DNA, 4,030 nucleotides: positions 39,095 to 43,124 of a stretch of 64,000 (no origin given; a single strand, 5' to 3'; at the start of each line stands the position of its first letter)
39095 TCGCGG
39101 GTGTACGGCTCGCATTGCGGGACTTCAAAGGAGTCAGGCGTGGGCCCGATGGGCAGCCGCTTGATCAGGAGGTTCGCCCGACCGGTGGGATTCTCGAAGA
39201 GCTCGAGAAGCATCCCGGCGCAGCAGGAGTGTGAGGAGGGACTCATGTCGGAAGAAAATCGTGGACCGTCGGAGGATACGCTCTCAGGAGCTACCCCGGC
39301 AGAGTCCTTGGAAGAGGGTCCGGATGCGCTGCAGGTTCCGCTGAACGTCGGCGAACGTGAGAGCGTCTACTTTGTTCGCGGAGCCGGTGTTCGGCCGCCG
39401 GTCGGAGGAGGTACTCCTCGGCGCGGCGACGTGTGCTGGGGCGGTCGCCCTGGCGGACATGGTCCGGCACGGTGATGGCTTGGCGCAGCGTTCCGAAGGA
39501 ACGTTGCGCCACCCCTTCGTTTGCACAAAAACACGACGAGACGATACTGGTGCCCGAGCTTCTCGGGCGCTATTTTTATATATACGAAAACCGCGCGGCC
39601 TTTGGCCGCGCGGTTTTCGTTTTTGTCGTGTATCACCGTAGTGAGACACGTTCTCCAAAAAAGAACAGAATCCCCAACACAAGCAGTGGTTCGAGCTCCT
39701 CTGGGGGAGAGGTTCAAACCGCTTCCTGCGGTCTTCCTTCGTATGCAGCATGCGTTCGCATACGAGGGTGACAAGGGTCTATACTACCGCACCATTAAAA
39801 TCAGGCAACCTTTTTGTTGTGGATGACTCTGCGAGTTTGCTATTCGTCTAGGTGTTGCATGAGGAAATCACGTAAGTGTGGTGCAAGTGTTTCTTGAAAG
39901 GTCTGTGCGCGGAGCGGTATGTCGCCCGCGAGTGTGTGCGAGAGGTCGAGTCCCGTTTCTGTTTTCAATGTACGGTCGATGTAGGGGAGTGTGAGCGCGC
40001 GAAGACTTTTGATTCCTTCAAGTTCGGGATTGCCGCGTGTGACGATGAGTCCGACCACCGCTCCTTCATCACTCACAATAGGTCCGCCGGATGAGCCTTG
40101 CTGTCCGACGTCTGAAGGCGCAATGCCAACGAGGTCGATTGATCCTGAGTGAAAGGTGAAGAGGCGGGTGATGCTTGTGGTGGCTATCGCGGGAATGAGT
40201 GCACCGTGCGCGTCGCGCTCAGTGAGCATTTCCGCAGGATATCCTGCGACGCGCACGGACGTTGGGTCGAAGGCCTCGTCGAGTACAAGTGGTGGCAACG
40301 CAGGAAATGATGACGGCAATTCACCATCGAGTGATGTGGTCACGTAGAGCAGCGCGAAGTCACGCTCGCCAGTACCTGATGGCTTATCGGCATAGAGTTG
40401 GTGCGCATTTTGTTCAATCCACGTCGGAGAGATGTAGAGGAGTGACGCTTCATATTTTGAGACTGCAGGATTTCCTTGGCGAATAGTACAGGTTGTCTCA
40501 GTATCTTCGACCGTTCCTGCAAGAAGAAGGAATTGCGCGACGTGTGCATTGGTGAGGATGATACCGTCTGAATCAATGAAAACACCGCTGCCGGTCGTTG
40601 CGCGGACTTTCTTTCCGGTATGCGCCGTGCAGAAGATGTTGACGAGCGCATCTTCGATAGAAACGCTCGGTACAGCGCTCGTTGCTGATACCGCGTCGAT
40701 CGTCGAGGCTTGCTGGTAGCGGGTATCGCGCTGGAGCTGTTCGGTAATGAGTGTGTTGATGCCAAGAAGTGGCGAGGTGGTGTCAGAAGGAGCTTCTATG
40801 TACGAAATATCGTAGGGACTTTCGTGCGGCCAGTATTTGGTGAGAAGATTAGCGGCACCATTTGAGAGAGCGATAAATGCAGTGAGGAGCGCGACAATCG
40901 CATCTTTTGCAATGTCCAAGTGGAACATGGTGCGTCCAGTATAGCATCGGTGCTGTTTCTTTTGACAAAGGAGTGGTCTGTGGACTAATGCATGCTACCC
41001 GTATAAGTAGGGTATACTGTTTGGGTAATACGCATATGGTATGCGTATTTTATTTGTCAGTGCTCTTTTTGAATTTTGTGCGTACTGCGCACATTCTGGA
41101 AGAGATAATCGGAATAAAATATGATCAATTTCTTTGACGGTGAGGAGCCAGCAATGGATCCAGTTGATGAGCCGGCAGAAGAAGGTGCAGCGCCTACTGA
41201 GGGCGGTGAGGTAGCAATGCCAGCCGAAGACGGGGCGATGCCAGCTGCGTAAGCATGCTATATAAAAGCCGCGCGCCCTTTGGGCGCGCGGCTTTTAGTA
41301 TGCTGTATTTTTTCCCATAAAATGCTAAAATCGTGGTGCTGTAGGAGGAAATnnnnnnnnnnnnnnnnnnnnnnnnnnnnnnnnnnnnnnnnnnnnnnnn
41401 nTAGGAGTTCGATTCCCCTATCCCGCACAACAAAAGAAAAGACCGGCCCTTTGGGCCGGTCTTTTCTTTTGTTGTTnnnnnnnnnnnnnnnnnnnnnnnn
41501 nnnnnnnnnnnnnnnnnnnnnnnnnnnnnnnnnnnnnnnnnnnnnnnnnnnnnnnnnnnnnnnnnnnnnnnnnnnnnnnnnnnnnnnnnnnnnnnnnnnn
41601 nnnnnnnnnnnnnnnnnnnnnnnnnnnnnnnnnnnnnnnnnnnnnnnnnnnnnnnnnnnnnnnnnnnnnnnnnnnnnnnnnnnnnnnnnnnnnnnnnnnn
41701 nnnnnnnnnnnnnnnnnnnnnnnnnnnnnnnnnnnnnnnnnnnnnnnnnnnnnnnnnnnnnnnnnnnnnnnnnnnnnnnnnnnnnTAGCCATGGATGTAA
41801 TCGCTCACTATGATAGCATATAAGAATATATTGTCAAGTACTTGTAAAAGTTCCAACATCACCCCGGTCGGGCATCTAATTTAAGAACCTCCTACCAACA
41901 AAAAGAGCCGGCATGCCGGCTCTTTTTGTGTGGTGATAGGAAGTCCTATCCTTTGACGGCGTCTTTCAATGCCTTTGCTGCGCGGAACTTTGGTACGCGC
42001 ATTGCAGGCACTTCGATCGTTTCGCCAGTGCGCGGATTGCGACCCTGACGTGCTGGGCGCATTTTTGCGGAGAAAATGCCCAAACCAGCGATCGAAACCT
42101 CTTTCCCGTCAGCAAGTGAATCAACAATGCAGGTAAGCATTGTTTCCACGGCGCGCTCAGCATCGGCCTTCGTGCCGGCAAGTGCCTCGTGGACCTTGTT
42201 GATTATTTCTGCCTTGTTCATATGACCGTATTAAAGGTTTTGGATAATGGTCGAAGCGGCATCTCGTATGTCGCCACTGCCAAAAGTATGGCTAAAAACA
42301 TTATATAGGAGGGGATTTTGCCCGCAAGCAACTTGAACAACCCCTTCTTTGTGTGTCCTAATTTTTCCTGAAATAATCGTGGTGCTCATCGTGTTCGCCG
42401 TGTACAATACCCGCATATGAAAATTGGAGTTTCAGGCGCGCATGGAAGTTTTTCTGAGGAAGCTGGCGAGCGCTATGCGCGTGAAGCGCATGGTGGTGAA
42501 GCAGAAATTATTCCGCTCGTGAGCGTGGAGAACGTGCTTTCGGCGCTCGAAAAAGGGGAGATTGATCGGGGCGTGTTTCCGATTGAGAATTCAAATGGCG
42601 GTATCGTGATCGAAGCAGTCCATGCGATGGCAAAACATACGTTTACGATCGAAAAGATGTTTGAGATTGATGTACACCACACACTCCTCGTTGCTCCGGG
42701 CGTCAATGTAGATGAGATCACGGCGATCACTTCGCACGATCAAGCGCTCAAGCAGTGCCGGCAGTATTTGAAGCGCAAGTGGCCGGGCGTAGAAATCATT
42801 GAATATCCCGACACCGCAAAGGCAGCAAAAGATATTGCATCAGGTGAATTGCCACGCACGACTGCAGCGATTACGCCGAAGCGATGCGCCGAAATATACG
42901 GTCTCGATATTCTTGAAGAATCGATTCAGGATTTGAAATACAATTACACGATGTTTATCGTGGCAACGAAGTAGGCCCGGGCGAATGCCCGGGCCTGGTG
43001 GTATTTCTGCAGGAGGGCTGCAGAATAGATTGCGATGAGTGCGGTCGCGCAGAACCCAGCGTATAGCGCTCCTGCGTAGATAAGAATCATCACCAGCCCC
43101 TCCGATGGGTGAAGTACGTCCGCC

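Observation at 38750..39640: GC-rich island without long ORFs, with three SD-led short ORFs and structured 3' end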

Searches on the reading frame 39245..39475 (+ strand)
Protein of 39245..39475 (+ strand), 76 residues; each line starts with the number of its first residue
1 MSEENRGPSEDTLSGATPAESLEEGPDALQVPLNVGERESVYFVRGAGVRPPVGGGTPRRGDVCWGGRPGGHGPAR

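Call 13: search_protein_families(library=pfam, proteins=[window:39245-39475:+], max_evalue=0.1)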
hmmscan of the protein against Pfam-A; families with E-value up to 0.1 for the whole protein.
window:39245-39475:+ (76 aa): 0 families

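Call 27: find_related_loci(query=A2, collection=metagenome_contigs, flank=6000)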
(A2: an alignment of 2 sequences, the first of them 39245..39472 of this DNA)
Query A2 (76 aa) in metagenome_contigs; peptide patterns used: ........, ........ (x = any residue, [..] = any of these).
125 stretches matched a pattern, but none encodes a relative of the query by tblastn (E <= 1e-3).

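Call 28: find_related_loci(query=A2, collection=genome_contigs, flank=6000)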
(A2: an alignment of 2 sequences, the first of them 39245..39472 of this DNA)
Query A2 (76 aa) in genome_contigs; peptide patterns used: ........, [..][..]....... (x = any residue, [..] = any of these).
53 stretches matched a pattern, but none encodes a relative of the query by tblastn (E <= 1e-3).

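Call 38: search_protein_representatives(protein=window:39245-39472:+)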
Query: 76 residues. Proteins with E-value up to 0.001 (for the whole library): 4; up to 1e-10: 1; up to 1e-30: 1. The best 4 are listed.
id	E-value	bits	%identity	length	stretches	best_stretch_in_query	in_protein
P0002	8.4e-44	163.3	100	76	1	1-76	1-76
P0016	2.4e-07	47.1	41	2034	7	17-52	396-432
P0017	2.8e-06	43.7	54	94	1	20-75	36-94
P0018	4.7e-04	36.6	36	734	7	26-69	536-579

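Call 40: find_encoding_contigs(protein=P0017, flank=10000, max_places=10)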
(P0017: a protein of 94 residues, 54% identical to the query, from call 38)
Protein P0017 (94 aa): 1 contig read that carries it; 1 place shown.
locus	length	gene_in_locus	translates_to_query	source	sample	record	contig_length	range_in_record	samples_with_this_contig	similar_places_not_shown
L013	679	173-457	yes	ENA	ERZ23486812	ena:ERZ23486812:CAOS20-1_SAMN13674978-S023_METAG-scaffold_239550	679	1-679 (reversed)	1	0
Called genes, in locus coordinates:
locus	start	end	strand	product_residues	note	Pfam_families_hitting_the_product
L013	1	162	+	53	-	?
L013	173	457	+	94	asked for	-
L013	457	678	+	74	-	?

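Call 45: find_homologous_proteins(query=A3, max_evalue=1)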
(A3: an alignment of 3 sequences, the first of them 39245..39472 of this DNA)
Query A3 (3 sequences) (76 aa, profile of the alignment): 2 proteins with E <= 1 among 3255 candidates.
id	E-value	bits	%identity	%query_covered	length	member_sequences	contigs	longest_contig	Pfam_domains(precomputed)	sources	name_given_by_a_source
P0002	1.4e-35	139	100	100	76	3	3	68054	-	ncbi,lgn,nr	ncbi:MAG: hypothetical protein KBD21_04390 [Candidatus Pacebacteria bacterium]|nr:hypothetical prote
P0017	6.7e-32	127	54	70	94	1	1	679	-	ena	-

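Call 50: search_protein_families(library=ncbifam, proteins=[window:39245-39472:+, P0017, L002:3634-3846:+], max_evalue=10)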
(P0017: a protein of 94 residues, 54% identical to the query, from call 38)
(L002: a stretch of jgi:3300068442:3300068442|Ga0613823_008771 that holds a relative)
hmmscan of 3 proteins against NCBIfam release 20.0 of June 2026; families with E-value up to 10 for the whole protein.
window:39245-39472:+ (76 aa): 0 families

P0017 (94 aa): 0 families

L002:3634-3846:+ (71 aa): 0 families

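Call 51: search_protein_families(library=phrogs, proteins=[window:39245-39472:+, P0017, L002:3634-3846:+], max_evalue=10)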
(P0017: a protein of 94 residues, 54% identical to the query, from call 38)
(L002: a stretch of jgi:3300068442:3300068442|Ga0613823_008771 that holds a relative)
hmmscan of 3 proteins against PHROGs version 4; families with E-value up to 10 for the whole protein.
window:39245-39472:+ (76 aa): 0 families

P0017 (94 aa): 0 families

L002:3634-3846:+ (71 aa): 0 families

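Call 52: search_protein_families(library=padloc, proteins=[window:39245-39472:+, P0017, L002:3634-3846:+], max_evalue=10)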
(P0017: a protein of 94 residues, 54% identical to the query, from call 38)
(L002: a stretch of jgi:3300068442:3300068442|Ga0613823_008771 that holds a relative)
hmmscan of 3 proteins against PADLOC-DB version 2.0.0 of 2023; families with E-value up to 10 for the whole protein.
window:39245-39472:+ (76 aa): 0 families

P0017 (94 aa): 0 families

L002:3634-3846:+ (71 aa): 0 families

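Call 53: search_solved_structures(query=A3, max_evalue=10)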
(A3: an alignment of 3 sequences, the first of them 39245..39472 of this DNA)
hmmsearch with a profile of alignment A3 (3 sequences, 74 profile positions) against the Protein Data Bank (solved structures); distinct sequences matched with E-value up to 10: 5.
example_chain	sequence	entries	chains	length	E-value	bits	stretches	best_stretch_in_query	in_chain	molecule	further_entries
6nu2_U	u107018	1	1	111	0.98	12.9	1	37-60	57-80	39S ribosomal protein L23, mitochondrial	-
6zm5_U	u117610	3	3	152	1.2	12.6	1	37-59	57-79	39S ribosomal protein L23, mitochondrial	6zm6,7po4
3j7y_U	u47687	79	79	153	1.2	12.6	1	37-59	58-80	uL23 | uL23m | 39S ribosomal protein L23, mitochondrial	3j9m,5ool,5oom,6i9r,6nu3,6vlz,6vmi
8rri_U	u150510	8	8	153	1.2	12.6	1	37-59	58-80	Large ribosomal subunit protein uL23m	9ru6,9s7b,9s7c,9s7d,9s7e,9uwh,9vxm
7qh7_U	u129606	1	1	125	1.8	12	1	37-60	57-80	39S ribosomal protein L23, mitochondrial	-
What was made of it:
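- On Known protein families (Pfam-A, NCBIfam, PHROGs, PADLOC, PDB sequences): The best PDB hit for the ORF3 profile has E about 1 (call 53).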

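Call 78: predict_structure(alignment_id=A10)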
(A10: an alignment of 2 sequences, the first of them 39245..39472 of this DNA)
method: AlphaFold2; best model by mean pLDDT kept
length: 76 residues; sequences in the alignment: 2
mean_pLDDT: 51.6   pTM: 0.15
mean pLDDT of the five models: 51.6, 44.3, 44.1, 39.7, 37.6
residues with pLDDT >= 90: 0; 70-90: 0; 50-70: 47; < 50: 29
segments of 3 or more residues with pLDDT < 50: 33-35, 38-43, 67-71
pLDDT, mean of each block of 10 residues (from residue 1): 54 53 56 49 49 52 50 49
secondary structure, 60 per line:
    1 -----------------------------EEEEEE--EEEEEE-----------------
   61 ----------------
elements in order: E30-35 E38-43
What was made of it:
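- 39245..39475 (+): ORF3, 76 aa (NCBI KBD21_04390, hypothetical protein); its SD overlaps the ORF2 stop codon. The AF2 model has pLDDT 52 (low confidence) and shows only a beta-hairpin at residues 30-43 (call 78).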

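Call 88: search_protein_families(library=pfam, proteins=[P0018, P0016], max_evalue=0.01)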
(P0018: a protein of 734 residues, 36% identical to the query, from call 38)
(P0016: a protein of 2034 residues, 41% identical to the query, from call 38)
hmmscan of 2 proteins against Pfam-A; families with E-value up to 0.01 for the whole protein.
P0018 (734 aa): 3 families
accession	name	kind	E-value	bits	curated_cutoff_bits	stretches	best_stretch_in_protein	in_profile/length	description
PF07747.17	MTH865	-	3.2e-08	33.6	25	0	243-274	15-44/70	MTH865-like family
PF17807.7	zf-UBP_var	-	1.3e-07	31.7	22.6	0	230-243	25-38/64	Variant UBP zinc finger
PF05108.18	T7SS_ESX1_EccB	-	0.00025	20.3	27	0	547-566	412-431/474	Type VII secretion system ESX-1, transport TM domain B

P0016 (2034 aa): 3 families
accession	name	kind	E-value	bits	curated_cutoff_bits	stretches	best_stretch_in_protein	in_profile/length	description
PF13205.12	Big_5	-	1.4e-44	151.5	23.6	3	1342-1446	1-93/105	Bacterial Ig-like domain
PF00353.25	HemolysinCabind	-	1.9e-18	66.5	23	5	1836-1870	2-36/36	RTX calcium-binding nonapeptide repeat (4 copies)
PF18026.6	Exog_C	-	3.3e-15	56.1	29.5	0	1274-1291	27-44/49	Endo/exonuclease (EXOG) C-terminal domain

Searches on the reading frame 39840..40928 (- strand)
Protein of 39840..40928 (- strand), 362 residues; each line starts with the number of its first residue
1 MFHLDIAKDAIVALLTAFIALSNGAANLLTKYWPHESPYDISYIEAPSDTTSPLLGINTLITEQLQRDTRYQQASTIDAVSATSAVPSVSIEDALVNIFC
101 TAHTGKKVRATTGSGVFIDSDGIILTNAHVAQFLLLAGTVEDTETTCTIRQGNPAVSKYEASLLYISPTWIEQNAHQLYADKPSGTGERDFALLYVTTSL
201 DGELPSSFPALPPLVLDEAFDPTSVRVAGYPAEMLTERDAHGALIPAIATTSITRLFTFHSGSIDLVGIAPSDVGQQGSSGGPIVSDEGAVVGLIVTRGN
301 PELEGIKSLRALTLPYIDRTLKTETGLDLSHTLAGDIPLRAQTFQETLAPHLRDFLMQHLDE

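Call 13: search_protein_families(library=pfam, proteins=[window:39840-40928:-], max_evalue=0.1)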
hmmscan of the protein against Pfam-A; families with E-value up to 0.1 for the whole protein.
window:39840-40928:- (362 aa): 4 families
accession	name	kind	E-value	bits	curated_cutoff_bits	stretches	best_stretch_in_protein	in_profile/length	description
PF13365.12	Trypsin_2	-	1.6e-14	55.3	27.6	1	113-294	1-144/144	Trypsin-like peptidase domain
PF00089.32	Trypsin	-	0.00012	22.4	20.6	1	112-296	26-196/220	Trypsin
PF02907.21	Peptidase_S29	-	0.0045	17.2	25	1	277-297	107-127/149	Hepatitis C virus NS3 protease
PF00944.25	Peptidase_S3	-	0.021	15.1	21.2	0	258-299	84-128/159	Alphavirus core protein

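Call 18: find_related_loci(query=window:39840-40928:-, collection=genome_contigs, flank=6000)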
Query window:39840-40928:- (362 aa) in genome_contigs; peptide patterns used: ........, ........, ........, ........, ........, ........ (x = any residue, [..] = any of these).
233 stretches matched a pattern, but none encodes a relative of the query by tblastn (E <= 1e-3).

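Call 50: search_protein_families(library=ncbifam, proteins=[L002:3634-3846:+], max_evalue=10)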
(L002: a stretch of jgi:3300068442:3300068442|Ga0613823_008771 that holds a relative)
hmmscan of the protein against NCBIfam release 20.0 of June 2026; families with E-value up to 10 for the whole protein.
L002:3634-3846:+ (71 aa): 0 families

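Call 51: search_protein_families(library=phrogs, proteins=[L002:3634-3846:+], max_evalue=10)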
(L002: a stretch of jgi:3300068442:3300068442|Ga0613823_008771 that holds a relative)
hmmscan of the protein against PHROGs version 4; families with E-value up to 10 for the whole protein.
L002:3634-3846:+ (71 aa): 0 families

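Call 52: search_protein_families(library=padloc, proteins=[L002:3634-3846:+], max_evalue=10)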
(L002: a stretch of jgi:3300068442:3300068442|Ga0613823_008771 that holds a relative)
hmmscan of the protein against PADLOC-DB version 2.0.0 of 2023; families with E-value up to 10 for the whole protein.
L002:3634-3846:+ (71 aa): 0 families

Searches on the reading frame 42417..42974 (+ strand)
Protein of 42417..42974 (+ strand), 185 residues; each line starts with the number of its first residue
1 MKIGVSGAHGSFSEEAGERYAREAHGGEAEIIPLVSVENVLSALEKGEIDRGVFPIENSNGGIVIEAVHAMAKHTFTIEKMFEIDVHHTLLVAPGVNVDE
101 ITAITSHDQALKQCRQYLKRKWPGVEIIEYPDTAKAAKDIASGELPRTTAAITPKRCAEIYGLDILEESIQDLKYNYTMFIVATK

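Call 13: search_protein_families(library=pfam, proteins=[window:42417-42974:+], max_evalue=0.1)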
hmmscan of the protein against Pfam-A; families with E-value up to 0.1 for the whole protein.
window:42417-42974:+ (185 aa): 1 family
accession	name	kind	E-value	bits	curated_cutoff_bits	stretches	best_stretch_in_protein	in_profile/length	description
PF00800.23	PDT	-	4.6e-50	170.4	25.2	1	3-183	1-176/181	Prephenate dehydratase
